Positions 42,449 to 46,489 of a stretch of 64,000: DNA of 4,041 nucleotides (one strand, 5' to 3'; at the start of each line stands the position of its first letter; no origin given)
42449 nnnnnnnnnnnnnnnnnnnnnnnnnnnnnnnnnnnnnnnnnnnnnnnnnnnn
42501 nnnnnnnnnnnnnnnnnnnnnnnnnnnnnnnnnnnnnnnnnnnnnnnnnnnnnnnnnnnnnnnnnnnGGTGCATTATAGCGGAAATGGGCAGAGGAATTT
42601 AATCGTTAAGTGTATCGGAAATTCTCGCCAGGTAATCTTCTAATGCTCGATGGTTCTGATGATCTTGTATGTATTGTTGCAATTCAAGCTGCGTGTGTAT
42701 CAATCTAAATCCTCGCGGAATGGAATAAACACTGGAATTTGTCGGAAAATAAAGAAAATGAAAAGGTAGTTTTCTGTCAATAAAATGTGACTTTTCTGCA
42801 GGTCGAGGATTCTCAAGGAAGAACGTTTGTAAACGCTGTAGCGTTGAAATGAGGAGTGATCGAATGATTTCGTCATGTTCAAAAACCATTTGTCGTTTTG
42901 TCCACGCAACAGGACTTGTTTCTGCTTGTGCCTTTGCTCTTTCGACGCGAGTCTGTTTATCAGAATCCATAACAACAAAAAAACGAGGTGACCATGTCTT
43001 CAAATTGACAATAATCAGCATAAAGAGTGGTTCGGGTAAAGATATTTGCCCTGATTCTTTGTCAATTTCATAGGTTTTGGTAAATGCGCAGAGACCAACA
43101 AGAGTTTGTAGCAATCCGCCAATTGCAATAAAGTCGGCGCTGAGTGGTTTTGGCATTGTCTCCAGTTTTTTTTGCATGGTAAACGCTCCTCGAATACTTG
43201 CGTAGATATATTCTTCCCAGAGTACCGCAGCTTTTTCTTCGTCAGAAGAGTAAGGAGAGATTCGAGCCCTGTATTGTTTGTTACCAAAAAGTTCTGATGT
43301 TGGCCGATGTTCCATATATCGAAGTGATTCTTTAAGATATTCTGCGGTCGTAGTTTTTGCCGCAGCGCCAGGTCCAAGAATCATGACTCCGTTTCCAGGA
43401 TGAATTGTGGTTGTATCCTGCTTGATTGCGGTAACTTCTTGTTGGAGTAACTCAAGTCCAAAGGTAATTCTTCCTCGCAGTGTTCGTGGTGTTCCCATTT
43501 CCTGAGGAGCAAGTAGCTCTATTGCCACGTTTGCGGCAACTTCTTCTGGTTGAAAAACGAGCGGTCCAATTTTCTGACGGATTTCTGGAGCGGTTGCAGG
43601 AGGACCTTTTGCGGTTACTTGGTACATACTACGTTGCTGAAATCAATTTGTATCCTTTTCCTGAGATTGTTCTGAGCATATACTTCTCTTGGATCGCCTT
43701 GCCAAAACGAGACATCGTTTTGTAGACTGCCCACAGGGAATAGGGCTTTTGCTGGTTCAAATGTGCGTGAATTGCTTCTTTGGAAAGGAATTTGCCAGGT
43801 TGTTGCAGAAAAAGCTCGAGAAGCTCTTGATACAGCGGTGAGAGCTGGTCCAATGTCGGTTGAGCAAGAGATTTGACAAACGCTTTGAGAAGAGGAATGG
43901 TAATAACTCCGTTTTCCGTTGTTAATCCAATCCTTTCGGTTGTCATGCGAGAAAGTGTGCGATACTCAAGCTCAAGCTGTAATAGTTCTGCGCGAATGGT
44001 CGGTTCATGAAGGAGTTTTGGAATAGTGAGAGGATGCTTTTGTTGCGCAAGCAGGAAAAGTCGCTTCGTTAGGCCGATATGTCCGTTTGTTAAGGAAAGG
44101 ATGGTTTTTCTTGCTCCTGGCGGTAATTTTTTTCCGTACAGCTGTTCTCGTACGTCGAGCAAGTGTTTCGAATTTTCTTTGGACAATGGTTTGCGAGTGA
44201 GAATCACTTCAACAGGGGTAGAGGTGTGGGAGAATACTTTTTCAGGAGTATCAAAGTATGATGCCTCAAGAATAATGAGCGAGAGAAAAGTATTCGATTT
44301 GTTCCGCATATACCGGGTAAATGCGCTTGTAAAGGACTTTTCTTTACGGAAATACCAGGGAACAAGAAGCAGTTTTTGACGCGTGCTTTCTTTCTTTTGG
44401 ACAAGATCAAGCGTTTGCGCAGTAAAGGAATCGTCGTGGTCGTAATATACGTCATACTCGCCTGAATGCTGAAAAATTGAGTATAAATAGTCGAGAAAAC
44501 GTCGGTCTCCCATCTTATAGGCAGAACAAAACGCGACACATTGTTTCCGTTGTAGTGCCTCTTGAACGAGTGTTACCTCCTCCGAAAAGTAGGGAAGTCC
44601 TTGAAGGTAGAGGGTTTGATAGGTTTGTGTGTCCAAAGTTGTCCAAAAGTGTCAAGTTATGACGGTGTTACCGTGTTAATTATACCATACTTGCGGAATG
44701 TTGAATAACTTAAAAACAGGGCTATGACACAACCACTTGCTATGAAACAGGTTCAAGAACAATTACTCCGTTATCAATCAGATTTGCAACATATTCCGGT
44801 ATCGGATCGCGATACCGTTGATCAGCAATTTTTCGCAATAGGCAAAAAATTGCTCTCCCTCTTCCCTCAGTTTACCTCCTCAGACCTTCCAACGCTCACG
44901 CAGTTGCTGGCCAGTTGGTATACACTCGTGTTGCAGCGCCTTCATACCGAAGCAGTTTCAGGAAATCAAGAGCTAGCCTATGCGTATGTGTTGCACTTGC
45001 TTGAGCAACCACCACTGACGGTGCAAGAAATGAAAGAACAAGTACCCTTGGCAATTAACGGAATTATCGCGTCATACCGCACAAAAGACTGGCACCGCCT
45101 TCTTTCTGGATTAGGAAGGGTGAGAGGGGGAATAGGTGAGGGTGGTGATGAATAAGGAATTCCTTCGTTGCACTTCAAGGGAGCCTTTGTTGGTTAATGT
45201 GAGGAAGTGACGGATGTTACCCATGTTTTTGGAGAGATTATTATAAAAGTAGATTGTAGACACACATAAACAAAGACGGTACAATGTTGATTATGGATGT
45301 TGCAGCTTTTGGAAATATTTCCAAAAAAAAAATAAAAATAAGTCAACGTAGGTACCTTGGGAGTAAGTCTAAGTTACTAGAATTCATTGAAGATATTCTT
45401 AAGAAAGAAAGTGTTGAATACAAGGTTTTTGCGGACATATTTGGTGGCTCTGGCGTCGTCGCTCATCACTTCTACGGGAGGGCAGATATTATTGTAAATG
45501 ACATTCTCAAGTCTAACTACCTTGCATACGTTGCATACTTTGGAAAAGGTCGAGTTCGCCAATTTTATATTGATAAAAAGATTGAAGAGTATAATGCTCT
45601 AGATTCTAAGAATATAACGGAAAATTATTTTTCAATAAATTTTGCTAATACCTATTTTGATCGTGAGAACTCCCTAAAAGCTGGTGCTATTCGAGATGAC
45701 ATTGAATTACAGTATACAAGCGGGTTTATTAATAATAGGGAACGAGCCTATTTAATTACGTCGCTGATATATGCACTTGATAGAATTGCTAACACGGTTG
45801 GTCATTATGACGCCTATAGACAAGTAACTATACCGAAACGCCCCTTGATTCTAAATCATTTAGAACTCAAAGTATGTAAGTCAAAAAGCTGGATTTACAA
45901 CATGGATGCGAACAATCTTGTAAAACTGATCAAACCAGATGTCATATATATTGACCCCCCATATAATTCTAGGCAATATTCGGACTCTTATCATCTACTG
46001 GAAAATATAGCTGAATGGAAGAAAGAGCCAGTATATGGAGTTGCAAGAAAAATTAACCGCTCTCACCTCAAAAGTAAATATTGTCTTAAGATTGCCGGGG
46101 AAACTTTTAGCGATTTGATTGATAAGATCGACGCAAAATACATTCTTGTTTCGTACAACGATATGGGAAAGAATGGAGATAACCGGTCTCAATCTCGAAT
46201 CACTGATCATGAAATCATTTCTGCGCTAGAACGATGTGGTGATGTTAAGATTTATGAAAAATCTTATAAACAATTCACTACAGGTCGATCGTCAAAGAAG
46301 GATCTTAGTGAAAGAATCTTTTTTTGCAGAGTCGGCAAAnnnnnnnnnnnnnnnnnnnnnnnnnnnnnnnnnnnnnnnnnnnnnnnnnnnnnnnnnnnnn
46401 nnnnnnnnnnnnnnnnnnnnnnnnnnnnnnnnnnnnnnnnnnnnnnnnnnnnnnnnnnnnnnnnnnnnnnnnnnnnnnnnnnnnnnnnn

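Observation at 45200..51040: AT-rich horizontally acquired island beside mutS carrying a type IIS R-M system (tandem-Dam MTase fusion plus AlwI/PleI/N.BstNBI-family endonuclease)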

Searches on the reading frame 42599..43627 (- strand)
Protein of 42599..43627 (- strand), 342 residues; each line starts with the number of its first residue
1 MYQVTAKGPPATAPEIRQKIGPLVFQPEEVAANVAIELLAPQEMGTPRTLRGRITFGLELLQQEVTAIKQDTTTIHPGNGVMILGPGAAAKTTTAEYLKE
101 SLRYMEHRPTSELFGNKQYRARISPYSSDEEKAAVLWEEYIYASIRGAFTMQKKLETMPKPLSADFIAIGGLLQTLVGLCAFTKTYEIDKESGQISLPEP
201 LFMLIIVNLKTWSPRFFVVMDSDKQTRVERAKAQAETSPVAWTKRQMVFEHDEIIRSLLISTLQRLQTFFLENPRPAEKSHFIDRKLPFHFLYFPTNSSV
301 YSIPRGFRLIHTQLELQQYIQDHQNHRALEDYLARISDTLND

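Call 3: search_protein_families(library=pfam, proteins=[window:42599-43627:-], max_evalue=0.01)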
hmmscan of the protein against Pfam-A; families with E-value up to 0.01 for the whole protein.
window:42599-43627:- (342 aa): 1 family
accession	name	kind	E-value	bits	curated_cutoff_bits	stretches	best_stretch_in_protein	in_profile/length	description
PF12030.13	DUF3517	-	0.0049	16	25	1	182-280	298-392/406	Domain of unknown function (DUF3517)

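Call 10: search_protein_families(library=padloc, proteins=[window:42599-43627:-], max_evalue=0.01)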
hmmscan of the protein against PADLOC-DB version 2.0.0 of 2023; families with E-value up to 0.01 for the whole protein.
window:42599-43627:- (342 aa): 0 families

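Call 11: search_protein_families(library=phrogs, proteins=[window:42599-43627:-], max_evalue=0.01)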
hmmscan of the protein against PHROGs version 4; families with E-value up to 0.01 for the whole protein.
window:42599-43627:- (342 aa): 0 families

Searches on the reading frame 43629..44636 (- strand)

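Call 3: search_protein_families(library=pfam, proteins=[window:43629-44636:-], max_evalue=0.01)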
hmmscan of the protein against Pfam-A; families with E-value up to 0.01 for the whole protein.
window:43629-44636:- (335 aa): 1 family
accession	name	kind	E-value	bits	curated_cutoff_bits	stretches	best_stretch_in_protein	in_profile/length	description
PF00486.34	Trans_reg_C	-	2.7e-05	24.6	26.2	1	265-331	6-77/77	Transcriptional regulatory protein, C terminal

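Call 10: search_protein_families(library=padloc, proteins=[window:43629-44636:-], max_evalue=0.01)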
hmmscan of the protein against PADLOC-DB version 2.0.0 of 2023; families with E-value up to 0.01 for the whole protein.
window:43629-44636:- (335 aa): 0 families

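Call 11: search_protein_families(library=phrogs, proteins=[window:43629-44636:-], max_evalue=0.01)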
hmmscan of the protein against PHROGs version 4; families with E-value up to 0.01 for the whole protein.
window:43629-44636:- (335 aa): 1 family
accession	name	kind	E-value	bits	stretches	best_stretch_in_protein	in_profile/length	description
phrog_731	-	unknown function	0.0033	17.8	1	257-332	146-225/227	-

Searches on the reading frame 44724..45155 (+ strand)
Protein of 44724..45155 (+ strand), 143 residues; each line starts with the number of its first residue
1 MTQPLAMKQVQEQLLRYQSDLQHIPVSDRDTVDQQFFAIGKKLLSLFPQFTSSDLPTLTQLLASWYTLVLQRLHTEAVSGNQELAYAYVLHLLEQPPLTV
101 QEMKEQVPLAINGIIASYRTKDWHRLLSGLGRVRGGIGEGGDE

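Call 3: search_protein_families(library=pfam, proteins=[window:44724-45155:+], max_evalue=0.01)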
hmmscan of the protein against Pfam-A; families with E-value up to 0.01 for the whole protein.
window:44724-45155:+ (143 aa): 0 families

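Call 4: search_protein_families(library=ncbifam, proteins=[window:44724-45155:+], max_evalue=0.01)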
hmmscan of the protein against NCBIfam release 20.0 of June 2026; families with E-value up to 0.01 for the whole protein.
window:44724-45155:+ (143 aa): 0 families

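Call 10: search_protein_families(library=padloc, proteins=[window:44724-45155:+], max_evalue=0.01)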
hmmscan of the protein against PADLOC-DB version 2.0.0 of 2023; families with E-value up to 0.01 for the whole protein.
window:44724-45155:+ (143 aa): 0 families

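Call 11: search_protein_families(library=phrogs, proteins=[window:44724-45155:+], max_evalue=0.01)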
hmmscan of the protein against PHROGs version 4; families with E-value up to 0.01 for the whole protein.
window:44724-45155:+ (143 aa): 0 families

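Call 13: find_encoding_contigs(protein=window:44724-45155:+, flank=10000, max_places=8)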
Protein window:44724-45155:+ (143 aa): 1 contig read that carries it; 1 place shown.
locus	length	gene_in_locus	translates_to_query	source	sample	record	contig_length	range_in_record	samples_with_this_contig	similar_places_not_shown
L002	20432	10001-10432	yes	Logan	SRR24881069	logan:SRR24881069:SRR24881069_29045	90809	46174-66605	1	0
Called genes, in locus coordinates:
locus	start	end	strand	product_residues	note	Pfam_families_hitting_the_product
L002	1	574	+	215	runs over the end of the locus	PF01966:HD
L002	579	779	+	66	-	-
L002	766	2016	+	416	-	PF00144:Beta-lactamase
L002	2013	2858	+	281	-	PF04909:Amidohydro_2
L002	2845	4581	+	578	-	-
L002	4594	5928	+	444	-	PF01546:Peptidase_M20, PF07687:M20_dimer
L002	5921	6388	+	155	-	-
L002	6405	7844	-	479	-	PF07501:G5 (weak), PF02557:VanY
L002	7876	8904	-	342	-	-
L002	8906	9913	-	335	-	-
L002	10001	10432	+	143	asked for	-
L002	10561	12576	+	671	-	PF03602:Cons_hypoth95 (faint), PF02086:MethyltransfD12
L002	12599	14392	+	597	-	PF09491:RE_AlwI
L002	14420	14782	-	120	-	-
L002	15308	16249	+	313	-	-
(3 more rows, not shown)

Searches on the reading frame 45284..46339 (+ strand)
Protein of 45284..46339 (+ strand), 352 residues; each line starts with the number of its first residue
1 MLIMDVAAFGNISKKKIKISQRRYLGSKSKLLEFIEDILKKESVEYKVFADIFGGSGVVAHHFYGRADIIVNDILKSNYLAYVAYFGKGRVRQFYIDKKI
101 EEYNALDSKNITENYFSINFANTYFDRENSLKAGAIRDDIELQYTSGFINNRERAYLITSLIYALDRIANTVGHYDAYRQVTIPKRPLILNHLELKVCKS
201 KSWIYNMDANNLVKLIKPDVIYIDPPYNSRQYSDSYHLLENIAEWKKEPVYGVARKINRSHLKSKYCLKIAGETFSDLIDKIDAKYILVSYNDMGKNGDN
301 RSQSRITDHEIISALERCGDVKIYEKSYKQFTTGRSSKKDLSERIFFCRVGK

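Call 30: search_solved_structures(query=window:45284-46339:+, max_evalue=1, show_alignments=2)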
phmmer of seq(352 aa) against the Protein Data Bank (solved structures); distinct sequences matched with E-value up to 1: 4.
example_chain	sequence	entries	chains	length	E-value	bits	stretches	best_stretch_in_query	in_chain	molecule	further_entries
3sr3_A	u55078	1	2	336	0.53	12.8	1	142-242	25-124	Microcin immunity protein MccF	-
3gjz_A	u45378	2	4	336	0.55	12.7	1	142-242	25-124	Microcin immunity protein MccF | Microcin C7 self-immunity protein mccF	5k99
3tyx_A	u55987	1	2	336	0.56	12.7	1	142-242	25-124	Microcin immunity protein MccF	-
3u1b_A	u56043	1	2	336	0.56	12.7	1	142-242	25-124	Microcin immunity protein MccF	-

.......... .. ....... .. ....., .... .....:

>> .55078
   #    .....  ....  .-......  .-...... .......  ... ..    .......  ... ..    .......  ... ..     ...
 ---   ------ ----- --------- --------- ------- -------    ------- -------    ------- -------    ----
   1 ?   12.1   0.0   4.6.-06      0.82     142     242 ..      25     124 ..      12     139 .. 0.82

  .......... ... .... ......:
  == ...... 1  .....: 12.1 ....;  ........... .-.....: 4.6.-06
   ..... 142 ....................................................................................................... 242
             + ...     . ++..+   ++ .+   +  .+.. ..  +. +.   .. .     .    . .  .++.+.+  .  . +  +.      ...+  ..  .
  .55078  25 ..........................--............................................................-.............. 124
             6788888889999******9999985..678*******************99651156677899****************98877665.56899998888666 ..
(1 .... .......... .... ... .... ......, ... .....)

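Call 73: search_protein_families(library=pfam, proteins=[window:45293-46339:+], max_evalue=0.01)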
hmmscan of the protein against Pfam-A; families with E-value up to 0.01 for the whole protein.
seq(349 aa): 3 families
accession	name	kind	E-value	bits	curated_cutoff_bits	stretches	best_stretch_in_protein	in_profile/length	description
PF02086.21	MethyltransfD12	-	4.3e-28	99.2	22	1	21-268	1-230/253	D12 class N6 adenine-specific DNA methyltransferase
PF03602.21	Cons_hypoth95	-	0.00034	20.8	24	0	208-238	103-138/182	Conserved hypothetical protein 95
PF01555.25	N6_N4_Mtase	-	0.0098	16.3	26.7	0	216-256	2-41/221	DNA methylase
